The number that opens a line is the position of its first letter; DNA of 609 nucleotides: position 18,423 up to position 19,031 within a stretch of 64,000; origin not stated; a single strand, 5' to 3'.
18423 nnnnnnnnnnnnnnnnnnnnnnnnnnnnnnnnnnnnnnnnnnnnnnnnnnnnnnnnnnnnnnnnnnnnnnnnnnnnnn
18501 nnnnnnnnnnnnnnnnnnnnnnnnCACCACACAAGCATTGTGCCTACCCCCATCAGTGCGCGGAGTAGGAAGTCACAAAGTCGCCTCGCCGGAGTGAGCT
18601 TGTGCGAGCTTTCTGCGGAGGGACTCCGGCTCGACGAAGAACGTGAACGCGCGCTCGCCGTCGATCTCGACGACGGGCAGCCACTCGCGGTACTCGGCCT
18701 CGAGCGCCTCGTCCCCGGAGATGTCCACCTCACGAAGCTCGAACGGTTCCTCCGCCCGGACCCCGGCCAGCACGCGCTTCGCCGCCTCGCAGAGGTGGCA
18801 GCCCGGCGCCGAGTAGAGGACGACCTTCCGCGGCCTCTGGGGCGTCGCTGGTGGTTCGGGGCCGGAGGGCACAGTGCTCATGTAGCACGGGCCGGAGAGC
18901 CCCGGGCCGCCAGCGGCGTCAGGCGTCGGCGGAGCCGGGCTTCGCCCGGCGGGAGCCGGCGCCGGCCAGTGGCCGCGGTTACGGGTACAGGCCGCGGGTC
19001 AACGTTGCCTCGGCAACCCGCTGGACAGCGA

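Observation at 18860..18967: Roughly 108-nt structured GC-rich element present twice, with compensatory base-pair changes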

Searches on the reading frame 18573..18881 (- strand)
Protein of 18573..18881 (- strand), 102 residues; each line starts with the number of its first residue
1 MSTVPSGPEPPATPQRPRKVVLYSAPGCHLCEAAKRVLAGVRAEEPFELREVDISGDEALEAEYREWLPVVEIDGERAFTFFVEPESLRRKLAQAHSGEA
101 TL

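Call 31: find_homologous_proteins(query=window:18573-18881:-, max_evalue=0.00001)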
Query window:18573-18881:- (102 aa): 1412 proteins with E <= 0.00001 among 1422 candidates; the best 120 are listed.
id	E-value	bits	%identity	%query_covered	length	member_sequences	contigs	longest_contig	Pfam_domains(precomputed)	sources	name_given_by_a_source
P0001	2.8e-60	219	99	100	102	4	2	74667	PF00462.31,PF05768.21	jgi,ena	-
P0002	2.0e-50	187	86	100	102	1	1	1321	PF00462.31,PF05768.21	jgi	jgi:glutaredoxin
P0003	3.6e-46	173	78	100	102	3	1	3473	PF00462.31,PF05768.21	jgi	jgi:glutaredoxin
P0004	7.0e-43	163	75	100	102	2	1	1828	PF05768.21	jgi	jgi:glutaredoxin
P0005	8.7e-43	162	75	100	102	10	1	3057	PF00462.31,PF05768.21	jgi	jgi:glutaredoxin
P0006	1.3e-42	162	75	100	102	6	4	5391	PF00462.31,PF05768.21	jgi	jgi:glutaredoxin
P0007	2.1e-42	161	77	97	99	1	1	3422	PF00462.31,PF05768.21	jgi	jgi:glutaredoxin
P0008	5.2e-42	160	74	100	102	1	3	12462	PF00462.31,PF05768.21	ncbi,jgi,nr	ncbi:MAG TPA: glutaredoxin family protein [Gaiellaceae bacterium]|jgi:glutaredoxin|nr:glutaredoxin f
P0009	5.7e-42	160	77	97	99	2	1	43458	PF05768.21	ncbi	ncbi:MAG TPA: glutaredoxin family protein [Gaiellaceae bacterium]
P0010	6.8e-42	160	73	100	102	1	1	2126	PF05768.21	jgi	jgi:glutaredoxin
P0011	1.3e-41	159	74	100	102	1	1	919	PF05768.21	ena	-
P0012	1.5e-41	159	75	100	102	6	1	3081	PF00462.31,PF05768.21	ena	-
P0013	3.2e-41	157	73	100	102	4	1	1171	PF05768.21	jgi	jgi:glutaredoxin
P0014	6.1e-41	157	75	100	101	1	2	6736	PF05768.21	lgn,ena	-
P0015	1.2e-40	156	73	100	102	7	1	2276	PF05768.21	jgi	jgi:glutaredoxin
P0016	2.8e-40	154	72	100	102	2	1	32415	PF00462.31,PF05768.21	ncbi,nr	ncbi:MAG TPA: glutaredoxin family protein [Gaiellaceae bacterium]|nr:glutaredoxin family protein [Ga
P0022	1.5e-37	146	70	100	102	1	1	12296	PF05768.21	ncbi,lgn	-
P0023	2.6e-37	145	81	82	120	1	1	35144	PF00462.31,PF05768.21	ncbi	ncbi:MAG TPA: glutaredoxin family protein [Gaiellaceae bacterium]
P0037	4.4e-31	125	71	82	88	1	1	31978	PF00462.31,PF05768.21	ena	-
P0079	1.0e-27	114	67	76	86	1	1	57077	PF00462.31,PF05768.21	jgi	jgi:glutaredoxin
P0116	1.2e-26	111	66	77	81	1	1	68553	PF00462.31,PF05768.21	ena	-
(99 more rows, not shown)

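Call 32: find_encoding_contigs(protein=P0037, flank=10000, max_places=1)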
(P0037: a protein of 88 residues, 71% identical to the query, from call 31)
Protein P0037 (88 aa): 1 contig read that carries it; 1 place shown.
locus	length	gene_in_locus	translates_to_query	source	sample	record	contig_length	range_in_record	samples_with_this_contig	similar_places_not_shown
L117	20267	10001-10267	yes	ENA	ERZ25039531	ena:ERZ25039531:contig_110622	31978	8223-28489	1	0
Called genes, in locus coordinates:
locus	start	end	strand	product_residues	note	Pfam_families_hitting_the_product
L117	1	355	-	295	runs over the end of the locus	PF02548:Pantoate_transf, PF13714:PEP_mutase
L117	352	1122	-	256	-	PF02569:Pantoate_ligase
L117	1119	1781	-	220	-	PF10727:Rossmann-like (faint), PF10728:DUF2520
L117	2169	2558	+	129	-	-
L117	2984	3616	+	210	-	PF03167:UDG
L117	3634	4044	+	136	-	PF02367:TsaE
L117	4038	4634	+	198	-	PF00814:TsaD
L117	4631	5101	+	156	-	PF00583:Acetyltransf_1, PF13673:Acetyltransf_10, PF08445:FR47 (weak), PF13508:Acetyltransf_7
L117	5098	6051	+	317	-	PF02543:Carbam_trans_N (faint), PF00814:TsaD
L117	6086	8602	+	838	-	PF00082:Peptidase_S8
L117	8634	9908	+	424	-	PF02812:ELFV_dehydrog_N, PF00208:ELFV_dehydrog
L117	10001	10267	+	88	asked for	PF00462:Glutaredoxin (weak), PF05768:Glrx-like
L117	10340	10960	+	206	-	PF06971:Put_DNA-bind_N, PF02629:CoA_binding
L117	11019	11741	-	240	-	-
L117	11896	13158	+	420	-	PF13439:Glyco_transf_4, PF13579:Glyco_trans_4_4, PF20706:GT4-conflict (faint), PF00534:Glycos_transf_1, PF13524:Glyco_trans_1_2 (weak), PF13692:Glyco_trans_1_4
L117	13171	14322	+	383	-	PF04107:GCS2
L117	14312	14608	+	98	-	-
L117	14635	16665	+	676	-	-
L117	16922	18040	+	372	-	PF00082:Peptidase_S8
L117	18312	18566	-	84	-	-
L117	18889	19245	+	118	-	PF22148:Fervidolysin_NPro-like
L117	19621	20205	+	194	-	PF00082:Peptidase_S8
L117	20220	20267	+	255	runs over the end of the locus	PF19077:Big_13 (faint), PF03793:PASTA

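Call 33: find_encoding_contigs(protein=P0079, flank=10000, max_places=1)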
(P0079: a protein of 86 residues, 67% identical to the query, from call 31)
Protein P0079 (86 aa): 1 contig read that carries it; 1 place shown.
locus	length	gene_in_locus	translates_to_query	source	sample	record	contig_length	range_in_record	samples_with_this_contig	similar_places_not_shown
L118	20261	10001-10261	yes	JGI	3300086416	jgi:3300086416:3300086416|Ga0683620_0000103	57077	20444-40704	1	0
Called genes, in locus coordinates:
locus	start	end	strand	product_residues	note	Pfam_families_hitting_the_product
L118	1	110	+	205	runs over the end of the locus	PF04893:Yip1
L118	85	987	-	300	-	PF02548:Pantoate_transf, PF13714:PEP_mutase (weak)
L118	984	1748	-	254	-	PF02569:Pantoate_ligase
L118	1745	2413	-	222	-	PF10728:DUF2520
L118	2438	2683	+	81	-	PF09723:Zn_ribbon_8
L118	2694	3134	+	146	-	PF03449:GreA_GreB_N, PF01272:GreA_GreB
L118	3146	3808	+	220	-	PF03167:UDG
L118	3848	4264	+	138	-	PF02367:TsaE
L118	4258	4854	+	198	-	PF00814:TsaD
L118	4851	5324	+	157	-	PF13527:Acetyltransf_9 (weak), PF00583:Acetyltransf_1, PF13673:Acetyltransf_10, PF08445:FR47 (weak), PF13508:Acetyltransf_7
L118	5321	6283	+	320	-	PF00814:TsaD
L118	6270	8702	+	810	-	PF00082:Peptidase_S8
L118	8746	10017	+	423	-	PF02812:ELFV_dehydrog_N, PF00208:ELFV_dehydrog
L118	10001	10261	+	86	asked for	PF00462:Glutaredoxin (weak), PF05768:Glrx-like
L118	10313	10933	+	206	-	PF06971:Put_DNA-bind_N, PF02629:CoA_binding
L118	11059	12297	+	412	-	PF13439:Glyco_transf_4, PF13579:Glyco_trans_4_4, PF00534:Glycos_transf_1, PF13692:Glyco_trans_1_4, PF20706:GT4-conflict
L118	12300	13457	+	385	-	PF04107:GCS2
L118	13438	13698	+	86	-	-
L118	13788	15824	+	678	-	PF03030:H_PPase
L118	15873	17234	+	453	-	PF13493:DUF4118, PF00512:HisKA, PF02518:HATPase_c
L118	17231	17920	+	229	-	PF00072:Response_reg, PF00486:Trans_reg_C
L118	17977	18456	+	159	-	-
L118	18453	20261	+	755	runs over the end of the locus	PF13520:AA_permease_2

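Call 34: find_encoding_contigs(protein=P0116, flank=10000, max_places=1)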
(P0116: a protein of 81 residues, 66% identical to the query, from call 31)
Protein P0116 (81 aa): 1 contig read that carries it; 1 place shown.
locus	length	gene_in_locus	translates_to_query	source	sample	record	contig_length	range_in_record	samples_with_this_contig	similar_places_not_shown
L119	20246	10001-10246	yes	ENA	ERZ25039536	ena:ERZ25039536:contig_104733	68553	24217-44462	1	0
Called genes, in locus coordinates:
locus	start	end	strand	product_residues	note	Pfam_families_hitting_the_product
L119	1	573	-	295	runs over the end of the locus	PF02548:Pantoate_transf, PF13714:PEP_mutase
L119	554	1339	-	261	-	PF02569:Pantoate_ligase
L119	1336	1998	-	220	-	PF10728:DUF2520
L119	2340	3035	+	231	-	PF08974:DUF1877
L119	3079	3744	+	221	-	PF03167:UDG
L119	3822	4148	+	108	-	PF02367:TsaE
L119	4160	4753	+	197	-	PF00814:TsaD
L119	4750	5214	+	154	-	PF00583:Acetyltransf_1, PF13673:Acetyltransf_10, PF08445:FR47 (weak), PF13508:Acetyltransf_7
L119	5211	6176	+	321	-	PF00814:TsaD, PF22521:HypF_C_2 (weak)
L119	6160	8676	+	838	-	PF00082:Peptidase_S8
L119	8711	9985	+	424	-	PF02812:ELFV_dehydrog_N, PF00208:ELFV_dehydrog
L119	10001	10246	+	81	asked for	PF05768:Glrx-like, PF00462:Glutaredoxin (faint)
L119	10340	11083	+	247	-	PF06971:Put_DNA-bind_N, PF02629:CoA_binding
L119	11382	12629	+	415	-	PF13439:Glyco_transf_4, PF13579:Glyco_trans_4_4, PF20706:GT4-conflict, PF00534:Glycos_transf_1, PF13692:Glyco_trans_1_4, PF13524:Glyco_trans_1_2 (weak)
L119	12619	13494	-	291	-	PF01738:DLH (faint), PF08840:BAAT_C (weak), PF00326:Peptidase_S9 (weak)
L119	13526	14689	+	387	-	PF04107:GCS2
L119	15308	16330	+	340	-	PF03030:H_PPase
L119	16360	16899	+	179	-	PF03030:H_PPase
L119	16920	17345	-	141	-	PF01797:Y1_Tnp (weak)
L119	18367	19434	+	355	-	PF13520:AA_permease_2, PF00582:Usp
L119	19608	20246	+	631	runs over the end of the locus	PF00324:AA_permease, PF13520:AA_permease_2, PF00582:Usp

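Call 39: find_encoding_contigs(protein=P0016, flank=10000, max_places=1)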
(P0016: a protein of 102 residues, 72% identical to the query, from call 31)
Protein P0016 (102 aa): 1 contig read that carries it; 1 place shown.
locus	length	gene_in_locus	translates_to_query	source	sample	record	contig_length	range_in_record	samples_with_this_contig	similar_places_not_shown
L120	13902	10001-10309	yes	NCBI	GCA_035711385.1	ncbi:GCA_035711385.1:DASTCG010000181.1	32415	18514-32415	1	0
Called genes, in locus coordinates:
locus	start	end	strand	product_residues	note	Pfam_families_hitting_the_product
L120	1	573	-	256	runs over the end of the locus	PF02569:Pantoate_ligase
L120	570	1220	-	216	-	PF10728:DUF2520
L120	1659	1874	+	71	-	PF09723:Zn_ribbon_8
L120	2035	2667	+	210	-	PF03167:UDG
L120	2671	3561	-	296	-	-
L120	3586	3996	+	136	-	PF02367:TsaE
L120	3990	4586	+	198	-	PF00814:TsaD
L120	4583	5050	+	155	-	PF00583:Acetyltransf_1, PF13480:Acetyltransf_6 (weak), PF13673:Acetyltransf_10, PF08445:FR47 (faint), PF13508:Acetyltransf_7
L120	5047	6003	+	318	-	PF00814:TsaD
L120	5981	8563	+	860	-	PF00082:Peptidase_S8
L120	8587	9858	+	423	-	PF02812:ELFV_dehydrog_N, PF00208:ELFV_dehydrog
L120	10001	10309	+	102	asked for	PF00462:Glutaredoxin (weak), PF05768:Glrx-like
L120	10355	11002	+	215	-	PF06971:Put_DNA-bind_N, PF01408:GFO_IDH_MocA (weak), PF02629:CoA_binding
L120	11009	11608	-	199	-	PF13563:2_5_RNA_ligase2 (weak)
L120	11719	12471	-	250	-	-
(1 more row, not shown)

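Call 40: find_encoding_contigs(protein=P0009, flank=10000, max_places=1)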
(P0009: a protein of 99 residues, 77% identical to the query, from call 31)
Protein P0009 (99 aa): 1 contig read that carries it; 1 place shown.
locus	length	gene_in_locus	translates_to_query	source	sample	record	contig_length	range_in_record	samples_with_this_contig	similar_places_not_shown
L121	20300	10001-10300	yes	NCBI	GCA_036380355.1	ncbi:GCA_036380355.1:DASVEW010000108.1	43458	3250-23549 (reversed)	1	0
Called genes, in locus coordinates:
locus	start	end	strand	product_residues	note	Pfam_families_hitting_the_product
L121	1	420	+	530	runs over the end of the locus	-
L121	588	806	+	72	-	PF09723:Zn_ribbon_8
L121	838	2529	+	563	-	PF03167:UDG, PF14890:Intein_splicing (weak), PF03161:LAGLIDADG_2, PF03167:UDG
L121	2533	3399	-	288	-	-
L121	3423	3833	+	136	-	PF02367:TsaE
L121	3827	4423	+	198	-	PF00814:TsaD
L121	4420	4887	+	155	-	PF13527:Acetyltransf_9 (weak), PF00583:Acetyltransf_1, PF13673:Acetyltransf_10, PF08445:FR47 (weak), PF13508:Acetyltransf_7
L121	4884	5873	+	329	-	PF02543:Carbam_trans_N (faint), PF00814:TsaD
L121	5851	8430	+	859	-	PF00082:Peptidase_S8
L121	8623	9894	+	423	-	PF02812:ELFV_dehydrog_N, PF00208:ELFV_dehydrog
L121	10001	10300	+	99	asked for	PF05768:Glrx-like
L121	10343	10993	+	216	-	PF06971:Put_DNA-bind_N, PF01408:GFO_IDH_MocA (weak), PF02629:CoA_binding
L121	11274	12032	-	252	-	-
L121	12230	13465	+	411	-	PF13439:Glyco_transf_4, PF13579:Glyco_trans_4_4, PF20706:GT4-conflict (faint), PF00534:Glycos_transf_1, PF13692:Glyco_trans_1_4, PF13524:Glyco_trans_1_2 (weak)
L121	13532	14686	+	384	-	PF04107:GCS2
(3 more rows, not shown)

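Call 41: find_encoding_contigs(protein=P0023, flank=10000, max_places=1)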
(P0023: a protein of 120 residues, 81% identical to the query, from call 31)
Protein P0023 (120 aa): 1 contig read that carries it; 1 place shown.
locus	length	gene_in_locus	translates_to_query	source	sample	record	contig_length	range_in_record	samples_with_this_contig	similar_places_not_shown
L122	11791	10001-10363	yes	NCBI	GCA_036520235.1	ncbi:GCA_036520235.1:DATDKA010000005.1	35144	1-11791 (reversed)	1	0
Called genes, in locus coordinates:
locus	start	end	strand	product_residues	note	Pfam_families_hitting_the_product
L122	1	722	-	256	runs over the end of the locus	PF02569:Pantoate_ligase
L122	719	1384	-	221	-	PF10728:DUF2520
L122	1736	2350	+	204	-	PF06736:TMEM175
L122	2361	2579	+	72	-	PF09723:Zn_ribbon_8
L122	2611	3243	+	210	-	PF03167:UDG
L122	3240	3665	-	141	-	-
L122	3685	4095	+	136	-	PF02367:TsaE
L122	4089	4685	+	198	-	PF00814:TsaD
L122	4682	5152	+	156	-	PF00583:Acetyltransf_1, PF13673:Acetyltransf_10, PF08445:FR47 (weak), PF13508:Acetyltransf_7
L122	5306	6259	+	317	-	PF00814:TsaD, PF02543:Carbam_trans_N (faint)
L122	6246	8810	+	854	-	PF00082:Peptidase_S8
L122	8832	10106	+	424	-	PF02812:ELFV_dehydrog_N, PF00208:ELFV_dehydrog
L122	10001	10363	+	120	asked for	PF00462:Glutaredoxin (faint), PF05768:Glrx-like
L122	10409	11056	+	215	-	PF06971:Put_DNA-bind_N, PF02629:CoA_binding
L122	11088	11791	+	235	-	PF13439:Glyco_transf_4, PF13579:Glyco_trans_4_4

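Call 54: find_encoding_contigs(protein=P0003, flank=1500, max_places=1)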
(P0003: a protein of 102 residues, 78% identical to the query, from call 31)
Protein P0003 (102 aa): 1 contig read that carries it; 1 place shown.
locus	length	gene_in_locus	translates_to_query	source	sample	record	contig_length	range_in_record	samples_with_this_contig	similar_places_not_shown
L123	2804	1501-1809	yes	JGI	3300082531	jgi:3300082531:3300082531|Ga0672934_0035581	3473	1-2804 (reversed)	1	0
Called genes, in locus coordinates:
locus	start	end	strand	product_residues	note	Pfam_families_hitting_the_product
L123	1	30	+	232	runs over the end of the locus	?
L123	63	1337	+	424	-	PF02812:ELFV_dehydrog_N, PF00208:ELFV_dehydrog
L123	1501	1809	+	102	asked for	PF00462:Glutaredoxin (weak), PF05768:Glrx-like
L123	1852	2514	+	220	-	PF06971:Put_DNA-bind_N, PF02629:CoA_binding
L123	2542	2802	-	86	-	?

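Call 55: find_encoding_contigs(protein=P0008, flank=1500, max_places=1)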
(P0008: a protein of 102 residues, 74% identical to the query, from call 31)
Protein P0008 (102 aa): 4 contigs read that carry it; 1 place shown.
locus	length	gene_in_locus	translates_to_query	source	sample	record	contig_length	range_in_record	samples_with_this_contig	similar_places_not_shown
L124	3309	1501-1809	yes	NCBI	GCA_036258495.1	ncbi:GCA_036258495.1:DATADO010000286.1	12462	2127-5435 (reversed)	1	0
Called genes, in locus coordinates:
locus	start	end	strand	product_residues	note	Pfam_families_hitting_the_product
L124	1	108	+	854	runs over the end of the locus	PF00082:Peptidase_S8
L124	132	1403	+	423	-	PF02812:ELFV_dehydrog_N, PF00208:ELFV_dehydrog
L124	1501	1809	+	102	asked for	PF00462:Glutaredoxin (faint), PF05768:Glrx-like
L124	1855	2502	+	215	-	PF06971:Put_DNA-bind_N, PF02629:CoA_binding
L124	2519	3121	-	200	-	PF13563:2_5_RNA_ligase2 (weak)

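Call 56: find_encoding_contigs(protein=P0022, flank=1500, max_places=1)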
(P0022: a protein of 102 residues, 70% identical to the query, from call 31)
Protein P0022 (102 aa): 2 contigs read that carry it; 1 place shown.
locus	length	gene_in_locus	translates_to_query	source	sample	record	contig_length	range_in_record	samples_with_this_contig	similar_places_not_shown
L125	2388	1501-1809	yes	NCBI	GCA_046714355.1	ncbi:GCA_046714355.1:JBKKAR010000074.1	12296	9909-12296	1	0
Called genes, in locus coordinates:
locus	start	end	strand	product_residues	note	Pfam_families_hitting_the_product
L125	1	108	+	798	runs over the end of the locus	PF00082:Peptidase_S8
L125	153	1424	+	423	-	PF02812:ELFV_dehydrog_N, PF00208:ELFV_dehydrog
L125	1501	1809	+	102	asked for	PF05768:Glrx-like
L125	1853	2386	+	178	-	?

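Call 67: search_protein_families(library=pfam, proteins=[L116:4052-6439:-], max_evalue=0.00001)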
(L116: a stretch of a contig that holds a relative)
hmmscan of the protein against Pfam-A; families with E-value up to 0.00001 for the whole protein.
L116:4052-6439:- (795 aa): 4 families
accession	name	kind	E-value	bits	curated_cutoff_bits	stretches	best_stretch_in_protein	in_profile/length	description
PF00270.35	DEAD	-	6.7e-30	104.4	26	1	54-220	2-161/167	DEAD/DEAH box helicase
PF09369.15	MZB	-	8.1e-24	84.6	24.2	1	688-767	1-80/80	MrfA Zn-binding domain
PF00271.37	Helicase_C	-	1.6e-13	51.3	23.5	1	277-380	8-110/110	Helicase conserved C-terminal domain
PF22982.3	WHD_HRQ1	-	2.4e-08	35.4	27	1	414-481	1-70/70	ATP-dependent helicase HRQ1, winged helix domain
